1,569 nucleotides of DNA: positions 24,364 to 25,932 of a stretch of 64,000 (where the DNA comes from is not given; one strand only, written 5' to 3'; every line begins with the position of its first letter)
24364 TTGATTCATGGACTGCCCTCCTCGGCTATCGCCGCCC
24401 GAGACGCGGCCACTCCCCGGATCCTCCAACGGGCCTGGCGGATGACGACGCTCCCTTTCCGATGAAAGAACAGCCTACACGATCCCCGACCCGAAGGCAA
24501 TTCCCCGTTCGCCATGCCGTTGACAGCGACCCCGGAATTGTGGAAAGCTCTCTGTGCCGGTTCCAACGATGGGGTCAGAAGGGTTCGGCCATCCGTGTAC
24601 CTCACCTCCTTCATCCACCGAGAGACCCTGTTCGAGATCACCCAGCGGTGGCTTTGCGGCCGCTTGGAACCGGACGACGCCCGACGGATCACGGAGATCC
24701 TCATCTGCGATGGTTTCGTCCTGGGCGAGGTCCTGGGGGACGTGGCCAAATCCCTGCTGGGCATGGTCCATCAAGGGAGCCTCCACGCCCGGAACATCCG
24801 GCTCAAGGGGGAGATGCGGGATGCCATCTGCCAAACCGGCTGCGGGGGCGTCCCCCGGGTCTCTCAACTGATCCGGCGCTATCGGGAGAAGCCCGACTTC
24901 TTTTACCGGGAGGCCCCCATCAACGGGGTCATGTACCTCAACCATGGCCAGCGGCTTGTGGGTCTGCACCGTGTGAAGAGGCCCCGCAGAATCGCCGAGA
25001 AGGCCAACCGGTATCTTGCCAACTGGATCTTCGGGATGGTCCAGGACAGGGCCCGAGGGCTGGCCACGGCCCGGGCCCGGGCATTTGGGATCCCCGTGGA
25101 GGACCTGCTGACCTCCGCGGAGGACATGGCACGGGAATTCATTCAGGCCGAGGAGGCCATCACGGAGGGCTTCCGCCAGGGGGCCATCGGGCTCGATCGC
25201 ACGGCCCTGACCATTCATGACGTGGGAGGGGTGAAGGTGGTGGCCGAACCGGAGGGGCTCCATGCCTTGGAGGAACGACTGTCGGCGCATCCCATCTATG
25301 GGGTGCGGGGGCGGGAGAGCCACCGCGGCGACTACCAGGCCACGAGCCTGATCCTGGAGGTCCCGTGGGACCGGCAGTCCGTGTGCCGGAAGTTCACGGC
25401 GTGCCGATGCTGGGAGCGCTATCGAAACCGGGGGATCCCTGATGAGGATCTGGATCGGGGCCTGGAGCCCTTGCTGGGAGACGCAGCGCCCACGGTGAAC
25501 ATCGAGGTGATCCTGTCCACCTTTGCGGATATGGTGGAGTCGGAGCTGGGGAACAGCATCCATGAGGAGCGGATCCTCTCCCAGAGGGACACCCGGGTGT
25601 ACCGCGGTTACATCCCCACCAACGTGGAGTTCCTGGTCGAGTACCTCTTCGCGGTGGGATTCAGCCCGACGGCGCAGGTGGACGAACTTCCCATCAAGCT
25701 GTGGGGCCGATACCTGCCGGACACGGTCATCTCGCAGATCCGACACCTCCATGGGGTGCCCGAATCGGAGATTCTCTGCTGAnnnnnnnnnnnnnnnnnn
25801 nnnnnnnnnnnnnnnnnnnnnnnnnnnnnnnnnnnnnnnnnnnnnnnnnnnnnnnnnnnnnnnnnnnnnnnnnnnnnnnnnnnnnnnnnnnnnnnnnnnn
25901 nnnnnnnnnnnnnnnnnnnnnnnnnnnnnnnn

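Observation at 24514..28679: RelA/SpoT-domain nucleotidyltransferase module with an MBL-fold hydrolase next to groESL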

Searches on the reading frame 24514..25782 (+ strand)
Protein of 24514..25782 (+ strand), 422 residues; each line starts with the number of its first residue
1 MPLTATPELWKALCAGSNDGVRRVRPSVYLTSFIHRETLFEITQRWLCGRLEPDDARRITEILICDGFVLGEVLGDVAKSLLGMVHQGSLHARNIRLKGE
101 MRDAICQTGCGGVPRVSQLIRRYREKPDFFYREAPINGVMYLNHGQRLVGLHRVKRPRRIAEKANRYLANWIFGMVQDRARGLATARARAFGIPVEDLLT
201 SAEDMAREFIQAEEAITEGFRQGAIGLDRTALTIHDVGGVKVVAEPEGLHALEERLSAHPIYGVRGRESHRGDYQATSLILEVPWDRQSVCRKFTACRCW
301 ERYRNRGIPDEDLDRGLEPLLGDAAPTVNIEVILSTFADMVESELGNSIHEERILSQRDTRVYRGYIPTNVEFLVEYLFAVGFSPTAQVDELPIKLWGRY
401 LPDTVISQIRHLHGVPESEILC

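Call 3: search_protein_families(library=pfam, proteins=[window:24514-25782:+], max_evalue=1)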
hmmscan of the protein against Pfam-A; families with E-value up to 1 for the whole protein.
window:24514-25782:+ (422 aa): 0 families

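Call 4: search_protein_families(library=ncbifam, proteins=[window:24514-25782:+], max_evalue=1)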
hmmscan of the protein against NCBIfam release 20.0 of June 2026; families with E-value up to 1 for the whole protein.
window:24514-25782:+ (422 aa): 0 families

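Call 5: find_homologous_proteins(query=window:24514-25782:+)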
Query window:24514-25782:+ (422 aa): 538 proteins with E <= 0.001 among 8000 candidates; the best 120 are listed.
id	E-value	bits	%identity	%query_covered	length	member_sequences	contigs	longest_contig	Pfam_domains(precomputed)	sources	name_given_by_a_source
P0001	4.1e-287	970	100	100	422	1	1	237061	-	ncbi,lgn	-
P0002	2.7e-176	605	68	94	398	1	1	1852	-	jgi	jgi:hypothetical protein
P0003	8.7e-168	577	64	93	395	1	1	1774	-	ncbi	-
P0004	6.5e-166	571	63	93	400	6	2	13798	-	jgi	-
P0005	1.9e-162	559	62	92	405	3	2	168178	-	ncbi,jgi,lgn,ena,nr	ncbi:MAG: hypothetical protein DRH17_00590 [Deltaproteobacteria bacterium]|nr:MAG: hypothetical prot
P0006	2.8e-162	559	63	93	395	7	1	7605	-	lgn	-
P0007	2.2e-161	556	64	93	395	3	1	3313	-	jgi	-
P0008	3.5e-161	555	64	92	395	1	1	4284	-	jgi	jgi:hypothetical protein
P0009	1.4e-160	553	62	92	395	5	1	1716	-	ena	-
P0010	1.5e-159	550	61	92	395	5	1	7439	-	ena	-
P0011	5.0e-159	548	62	92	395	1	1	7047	-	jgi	-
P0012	6.5e-159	548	61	92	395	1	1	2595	-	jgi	jgi:hypothetical protein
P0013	2.4e-157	543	61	93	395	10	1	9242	-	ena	-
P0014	3.8e-157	542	59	93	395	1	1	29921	-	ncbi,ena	-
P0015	5.0e-157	542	60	92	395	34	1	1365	-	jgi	jgi:hypothetical protein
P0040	2.9e-153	529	59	93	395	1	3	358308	-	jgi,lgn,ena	-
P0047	2.6e-152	526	57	93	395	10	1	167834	-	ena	-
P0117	6.2e-149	515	57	94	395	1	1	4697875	-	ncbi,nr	ncbi:MAG: hypothetical protein JSU72_09770 [Deltaproteobacteria bacterium]|nr:MAG: hypothetical prot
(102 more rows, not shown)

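Call 6: search_solved_structures(query=window:24514-25782:+, max_evalue=10, show_alignments=2)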
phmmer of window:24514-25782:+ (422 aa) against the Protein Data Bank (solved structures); distinct sequences matched with E-value up to 10: 1.
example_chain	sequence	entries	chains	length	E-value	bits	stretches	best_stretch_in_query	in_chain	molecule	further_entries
3p5p_A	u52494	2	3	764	1.6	10.9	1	362-411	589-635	Taxadiene synthase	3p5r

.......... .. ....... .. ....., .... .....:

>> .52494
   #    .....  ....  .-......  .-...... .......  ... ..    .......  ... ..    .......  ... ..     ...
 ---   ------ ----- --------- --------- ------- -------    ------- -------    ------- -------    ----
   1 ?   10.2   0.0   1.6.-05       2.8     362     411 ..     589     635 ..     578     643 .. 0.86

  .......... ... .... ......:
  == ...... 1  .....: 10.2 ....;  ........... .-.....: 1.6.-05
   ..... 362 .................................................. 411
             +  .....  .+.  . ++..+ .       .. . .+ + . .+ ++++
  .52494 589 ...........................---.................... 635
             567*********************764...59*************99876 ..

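Call 10: find_encoding_contigs(protein=P0117, flank=8000, max_places=3)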
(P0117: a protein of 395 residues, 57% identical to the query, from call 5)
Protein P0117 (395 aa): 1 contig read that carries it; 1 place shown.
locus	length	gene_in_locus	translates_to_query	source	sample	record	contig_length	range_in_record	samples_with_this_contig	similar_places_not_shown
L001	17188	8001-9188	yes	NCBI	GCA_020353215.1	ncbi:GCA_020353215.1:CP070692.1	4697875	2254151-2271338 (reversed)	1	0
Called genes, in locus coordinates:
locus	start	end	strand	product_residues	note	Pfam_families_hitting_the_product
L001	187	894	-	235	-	PF00303:Thymidylat_synt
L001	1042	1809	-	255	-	PF00037:Fer4 (faint), PF12837:Fer4_6, PF13237:Fer4_10 (weak), PF12838:Fer4_7, PF27217:AF_0155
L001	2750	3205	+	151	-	PF02577:BFN_dom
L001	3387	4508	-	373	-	PF00342:PGI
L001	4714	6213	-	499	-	PF00501:AMP-binding, PF13193:AMP-binding_C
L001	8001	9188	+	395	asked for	-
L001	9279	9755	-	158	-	-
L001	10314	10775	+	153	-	PF05099:TerB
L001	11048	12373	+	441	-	PF13660:DUF4147, PF05161:MOFRL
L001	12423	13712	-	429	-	PF00890:FAD_binding_2, PF07992:Pyr_redox_2 (faint), PF12831:FAD_oxidored (faint)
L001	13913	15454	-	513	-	PF01266:DAO, PF01494:FAD_binding_3 (faint)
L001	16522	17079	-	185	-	PF02632:BioY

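Call 11: find_encoding_contigs(protein=P0040, flank=8000, max_places=3)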
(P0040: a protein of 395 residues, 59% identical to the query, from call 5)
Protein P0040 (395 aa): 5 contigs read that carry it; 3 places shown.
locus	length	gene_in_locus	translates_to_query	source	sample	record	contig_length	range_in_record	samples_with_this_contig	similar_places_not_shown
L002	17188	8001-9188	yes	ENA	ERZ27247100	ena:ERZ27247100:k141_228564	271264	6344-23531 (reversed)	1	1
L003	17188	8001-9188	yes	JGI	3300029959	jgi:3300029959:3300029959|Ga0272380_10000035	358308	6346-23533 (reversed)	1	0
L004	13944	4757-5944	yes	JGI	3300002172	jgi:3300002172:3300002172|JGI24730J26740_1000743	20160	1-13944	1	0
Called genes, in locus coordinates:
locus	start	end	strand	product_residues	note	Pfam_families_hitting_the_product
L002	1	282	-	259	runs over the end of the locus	-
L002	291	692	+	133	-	-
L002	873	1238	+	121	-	PF00072:Response_reg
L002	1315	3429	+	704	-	PF12729:4HB_MCP_1 (weak), PF00672:HAMP, PF00015:MCPsignal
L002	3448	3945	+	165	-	PF01584:CheW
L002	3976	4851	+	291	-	PF03705:CheR_N, PF01739:CheR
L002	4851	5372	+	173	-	PF03975:CheD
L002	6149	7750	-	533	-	PF00009:GTP_EFTU, PF01926:MMR_HSR1 (weak), PF22042:EF-G_D2, PF03144:GTP_EFTU_D2, PF14492:EFG_III (weak), PF16658:RF3_C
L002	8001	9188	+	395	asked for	-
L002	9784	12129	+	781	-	PF08269:dCache_2, PF17200:sCache_2, PF00015:MCPsignal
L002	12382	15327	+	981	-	PF17201:Cache_3-Cache_2, PF17203:sCache_3_2 (faint), PF17202:sCache_3_3, PF02743:dCache_1 (weak), PF08269:dCache_2, PF17200:sCache_2, PF02743:dCache_1, PF00015:MCPsignal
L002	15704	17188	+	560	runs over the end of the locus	PF13487:HD_5, PF01966:HD, PF12945:PilZNR, PF07238:PilZ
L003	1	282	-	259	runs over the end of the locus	-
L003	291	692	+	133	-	-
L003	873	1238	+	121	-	PF00072:Response_reg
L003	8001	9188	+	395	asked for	-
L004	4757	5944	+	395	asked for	-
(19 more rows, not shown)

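Call 12: find_encoding_contigs(protein=P0005, flank=8000, max_places=2)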
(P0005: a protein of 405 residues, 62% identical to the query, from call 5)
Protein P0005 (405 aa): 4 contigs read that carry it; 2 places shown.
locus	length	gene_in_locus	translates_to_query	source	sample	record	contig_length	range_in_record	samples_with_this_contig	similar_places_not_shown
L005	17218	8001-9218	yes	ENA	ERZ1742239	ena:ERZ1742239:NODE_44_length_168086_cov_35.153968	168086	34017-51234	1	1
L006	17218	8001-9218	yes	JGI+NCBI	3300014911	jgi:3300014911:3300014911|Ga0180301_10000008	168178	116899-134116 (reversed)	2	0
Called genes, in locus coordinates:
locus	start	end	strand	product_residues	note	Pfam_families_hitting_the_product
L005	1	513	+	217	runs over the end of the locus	PF00702:Hydrolase, PF13419:HAD_2, PF13242:Hydrolase_like (faint)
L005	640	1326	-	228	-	PF01381:HTH_3, PF12844:HTH_19, PF13413:HTH_25 (weak), PF13443:HTH_26, PF13560:HTH_31, PF07883:Cupin_2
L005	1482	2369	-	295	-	PF00698:Acyl_transf_1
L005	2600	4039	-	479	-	PF05201:GlutR_N, PF01488:Shikimate_DH, PF00745:GlutR_dimer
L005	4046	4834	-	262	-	PF01578:Cytochrom_C_asm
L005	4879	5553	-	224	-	PF13241:NAD_binding_7, PF14824:Sirohm_synth_M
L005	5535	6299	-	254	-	PF13263:PHP_C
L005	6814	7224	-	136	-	PF08915:tRNA-Thr_ED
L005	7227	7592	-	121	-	-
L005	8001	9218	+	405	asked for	-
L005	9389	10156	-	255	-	PF01209:Ubie_methyltran, PF13489:Methyltransf_23, PF01135:PCMT (weak), PF13649:Methyltransf_25, PF13847:Methyltransf_31, PF08241:Methyltransf_11, PF08242:Methyltransf_12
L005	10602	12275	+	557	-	PF01839:FG-GAP (faint), PF13517:FG-GAP_3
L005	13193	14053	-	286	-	PF03807:F420_oxidored (faint), PF02153:PDH_N, PF20463:PDH_C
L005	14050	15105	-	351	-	PF01264:Chorismate_synt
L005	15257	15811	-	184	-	PF13238:AAA_18 (weak), PF13671:AAA_33 (faint), PF01202:SKI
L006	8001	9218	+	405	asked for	-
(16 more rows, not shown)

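Call 13: find_encoding_contigs(protein=P0047, flank=8000, max_places=2)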
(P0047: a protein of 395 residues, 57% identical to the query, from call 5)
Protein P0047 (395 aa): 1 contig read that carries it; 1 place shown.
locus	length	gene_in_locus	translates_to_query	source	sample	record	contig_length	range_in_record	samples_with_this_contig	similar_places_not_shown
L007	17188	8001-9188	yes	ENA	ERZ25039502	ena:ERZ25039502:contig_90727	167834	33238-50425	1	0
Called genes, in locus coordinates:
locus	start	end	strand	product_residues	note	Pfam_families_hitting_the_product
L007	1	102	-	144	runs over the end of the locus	PF02934:GatB_N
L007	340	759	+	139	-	-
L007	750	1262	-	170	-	PF00436:SSB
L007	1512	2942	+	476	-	PF13471:Transglut_core3 (faint), PF01841:Transglut_core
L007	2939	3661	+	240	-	PF00005:ABC_tran, PF13304:AAA_21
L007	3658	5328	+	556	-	PF09847:12TM_1 (weak), PF16949:ABC_tran_2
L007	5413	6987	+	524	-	PF13167:GTP-bdg_N, PF16360:GTP-bdg_M, PF03193:RsgA_GTPase (faint), PF01926:MMR_HSR1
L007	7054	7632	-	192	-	PF02525:Flavodoxin_2 (weak), PF03358:FMN_red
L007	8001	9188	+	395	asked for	-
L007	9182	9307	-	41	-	-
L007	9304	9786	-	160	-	PF03061:4HBT (weak)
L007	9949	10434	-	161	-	PF03061:4HBT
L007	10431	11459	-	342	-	PF21016:RlmN_N, PF04055:Radical_SAM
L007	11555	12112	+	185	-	PF00293:NUDIX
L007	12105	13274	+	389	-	PF07690:MFS_1, PF13347:MFS_2 (weak), PF07690:MFS_1 (weak)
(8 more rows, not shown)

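Call 14: find_encoding_contigs(protein=P0001, flank=10000, max_places=2)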
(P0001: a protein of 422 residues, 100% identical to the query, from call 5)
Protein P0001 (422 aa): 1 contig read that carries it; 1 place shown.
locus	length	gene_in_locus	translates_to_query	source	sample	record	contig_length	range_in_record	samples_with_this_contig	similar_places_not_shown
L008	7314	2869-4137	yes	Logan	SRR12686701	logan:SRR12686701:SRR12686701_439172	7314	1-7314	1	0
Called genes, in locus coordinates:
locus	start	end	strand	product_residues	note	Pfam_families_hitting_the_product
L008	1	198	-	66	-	?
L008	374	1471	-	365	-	PF06050:HGD-D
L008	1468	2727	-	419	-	PF06050:HGD-D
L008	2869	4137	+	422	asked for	-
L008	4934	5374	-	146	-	-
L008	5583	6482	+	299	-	PF00753:Lactamase_B, PF19583:ODP (faint)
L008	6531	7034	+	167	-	PF18905:DUF5661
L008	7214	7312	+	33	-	?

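Call 20: predict_structure(alignment_id=A1)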
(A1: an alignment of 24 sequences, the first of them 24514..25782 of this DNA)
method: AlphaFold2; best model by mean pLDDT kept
length: 422 residues; sequences in the alignment: 24
mean_pLDDT: 71.0   pTM: 0.71
mean pLDDT of the five models: 71.0, 69.9, 69.2, 68.5, 67.5
residues with pLDDT >= 90: 82; 70-90: 182; 50-70: 74; < 50: 84
segments of 3 or more residues with pLDDT < 50: 1-30, 355-375, 378-402, 418-422
pLDDT, mean of each block of 10 residues (from residue 1): 33 31 26 70 70 73 79 90 92 89 83 82 86 80 91 73 64 75 87 86 78 75 67 70 94 92 86 83 91 82 70 87 84 92 73 46 40 47 38 36 49 49 32
secondary structure, 60 per line:
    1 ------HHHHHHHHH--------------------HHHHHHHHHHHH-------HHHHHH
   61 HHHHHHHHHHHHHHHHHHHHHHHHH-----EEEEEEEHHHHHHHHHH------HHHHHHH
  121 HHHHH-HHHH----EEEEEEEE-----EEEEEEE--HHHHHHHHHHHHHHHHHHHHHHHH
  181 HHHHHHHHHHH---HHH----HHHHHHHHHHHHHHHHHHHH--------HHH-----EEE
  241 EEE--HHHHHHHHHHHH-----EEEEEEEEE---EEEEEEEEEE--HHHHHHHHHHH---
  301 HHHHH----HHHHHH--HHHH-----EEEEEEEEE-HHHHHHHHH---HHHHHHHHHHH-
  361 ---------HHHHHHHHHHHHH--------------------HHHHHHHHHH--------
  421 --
elements in order: H7-15 H36-47 H55-85 E91-97 H98-107 H114-125 H127-130 E135-142 E148-154 H157-191 H202-221 E238-243 H246-257 E263-271 E275-284 H287-297 H301-305 H310-315 H318-321 E327-335 H337-345 H349-359 H370-382 H403-412

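Call 29: search_protein_representatives(alignment_id=A1)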
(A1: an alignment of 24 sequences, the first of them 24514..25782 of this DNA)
Query: 24 sequences, 395 profile positions. Proteins with E-value up to 0.001 (for the whole library): 225; up to 1e-10: 184; up to 1e-30: 86. The best 150 are listed.
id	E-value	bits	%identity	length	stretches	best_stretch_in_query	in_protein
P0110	3.6e-205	697.9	-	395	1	1-395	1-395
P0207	3.3e-131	454.4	-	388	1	1-291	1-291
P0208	9.2e-102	357.4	-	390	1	1-392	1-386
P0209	1.6e-101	356.6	-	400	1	1-394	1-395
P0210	3.5e-94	332.5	-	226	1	1-226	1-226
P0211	1.5e-93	330.4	-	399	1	2-391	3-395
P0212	5.0e-93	328.7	-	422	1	1-380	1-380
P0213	4.5e-91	322.2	-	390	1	1-392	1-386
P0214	9.8e-90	317.8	-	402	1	2-389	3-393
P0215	1.2e-89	317.5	-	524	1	1-388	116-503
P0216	2.0e-89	316.8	-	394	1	5-392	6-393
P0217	2.7e-89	316.4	-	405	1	1-389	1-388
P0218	1.2e-88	314.2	-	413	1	1-385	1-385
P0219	3.7e-88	312.6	-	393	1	2-387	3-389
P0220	4.6e-88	312.3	-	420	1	3-389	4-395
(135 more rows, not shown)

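Call 33: search_solved_structures(query=A3, max_evalue=10, show_alignments=5)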
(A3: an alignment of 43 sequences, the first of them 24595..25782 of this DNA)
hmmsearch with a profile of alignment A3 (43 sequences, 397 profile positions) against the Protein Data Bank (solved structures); distinct sequences matched with E-value up to 10: 4.
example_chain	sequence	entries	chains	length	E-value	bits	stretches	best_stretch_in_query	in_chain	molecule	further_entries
6fgk_A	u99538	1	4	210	0.00034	22.8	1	176-265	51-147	GTP pyrophosphokinase YwaC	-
6znp_A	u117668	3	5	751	0.029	16.4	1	266-322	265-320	Uncharacterized ATP-dependent helicase YprA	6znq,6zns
2ogg_A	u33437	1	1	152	0.068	15.2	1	265-324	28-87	Trehalose operon transcriptional repressor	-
6wyi_A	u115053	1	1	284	1.5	10.7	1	185-226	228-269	EchA19, enoyl-CoA hydratase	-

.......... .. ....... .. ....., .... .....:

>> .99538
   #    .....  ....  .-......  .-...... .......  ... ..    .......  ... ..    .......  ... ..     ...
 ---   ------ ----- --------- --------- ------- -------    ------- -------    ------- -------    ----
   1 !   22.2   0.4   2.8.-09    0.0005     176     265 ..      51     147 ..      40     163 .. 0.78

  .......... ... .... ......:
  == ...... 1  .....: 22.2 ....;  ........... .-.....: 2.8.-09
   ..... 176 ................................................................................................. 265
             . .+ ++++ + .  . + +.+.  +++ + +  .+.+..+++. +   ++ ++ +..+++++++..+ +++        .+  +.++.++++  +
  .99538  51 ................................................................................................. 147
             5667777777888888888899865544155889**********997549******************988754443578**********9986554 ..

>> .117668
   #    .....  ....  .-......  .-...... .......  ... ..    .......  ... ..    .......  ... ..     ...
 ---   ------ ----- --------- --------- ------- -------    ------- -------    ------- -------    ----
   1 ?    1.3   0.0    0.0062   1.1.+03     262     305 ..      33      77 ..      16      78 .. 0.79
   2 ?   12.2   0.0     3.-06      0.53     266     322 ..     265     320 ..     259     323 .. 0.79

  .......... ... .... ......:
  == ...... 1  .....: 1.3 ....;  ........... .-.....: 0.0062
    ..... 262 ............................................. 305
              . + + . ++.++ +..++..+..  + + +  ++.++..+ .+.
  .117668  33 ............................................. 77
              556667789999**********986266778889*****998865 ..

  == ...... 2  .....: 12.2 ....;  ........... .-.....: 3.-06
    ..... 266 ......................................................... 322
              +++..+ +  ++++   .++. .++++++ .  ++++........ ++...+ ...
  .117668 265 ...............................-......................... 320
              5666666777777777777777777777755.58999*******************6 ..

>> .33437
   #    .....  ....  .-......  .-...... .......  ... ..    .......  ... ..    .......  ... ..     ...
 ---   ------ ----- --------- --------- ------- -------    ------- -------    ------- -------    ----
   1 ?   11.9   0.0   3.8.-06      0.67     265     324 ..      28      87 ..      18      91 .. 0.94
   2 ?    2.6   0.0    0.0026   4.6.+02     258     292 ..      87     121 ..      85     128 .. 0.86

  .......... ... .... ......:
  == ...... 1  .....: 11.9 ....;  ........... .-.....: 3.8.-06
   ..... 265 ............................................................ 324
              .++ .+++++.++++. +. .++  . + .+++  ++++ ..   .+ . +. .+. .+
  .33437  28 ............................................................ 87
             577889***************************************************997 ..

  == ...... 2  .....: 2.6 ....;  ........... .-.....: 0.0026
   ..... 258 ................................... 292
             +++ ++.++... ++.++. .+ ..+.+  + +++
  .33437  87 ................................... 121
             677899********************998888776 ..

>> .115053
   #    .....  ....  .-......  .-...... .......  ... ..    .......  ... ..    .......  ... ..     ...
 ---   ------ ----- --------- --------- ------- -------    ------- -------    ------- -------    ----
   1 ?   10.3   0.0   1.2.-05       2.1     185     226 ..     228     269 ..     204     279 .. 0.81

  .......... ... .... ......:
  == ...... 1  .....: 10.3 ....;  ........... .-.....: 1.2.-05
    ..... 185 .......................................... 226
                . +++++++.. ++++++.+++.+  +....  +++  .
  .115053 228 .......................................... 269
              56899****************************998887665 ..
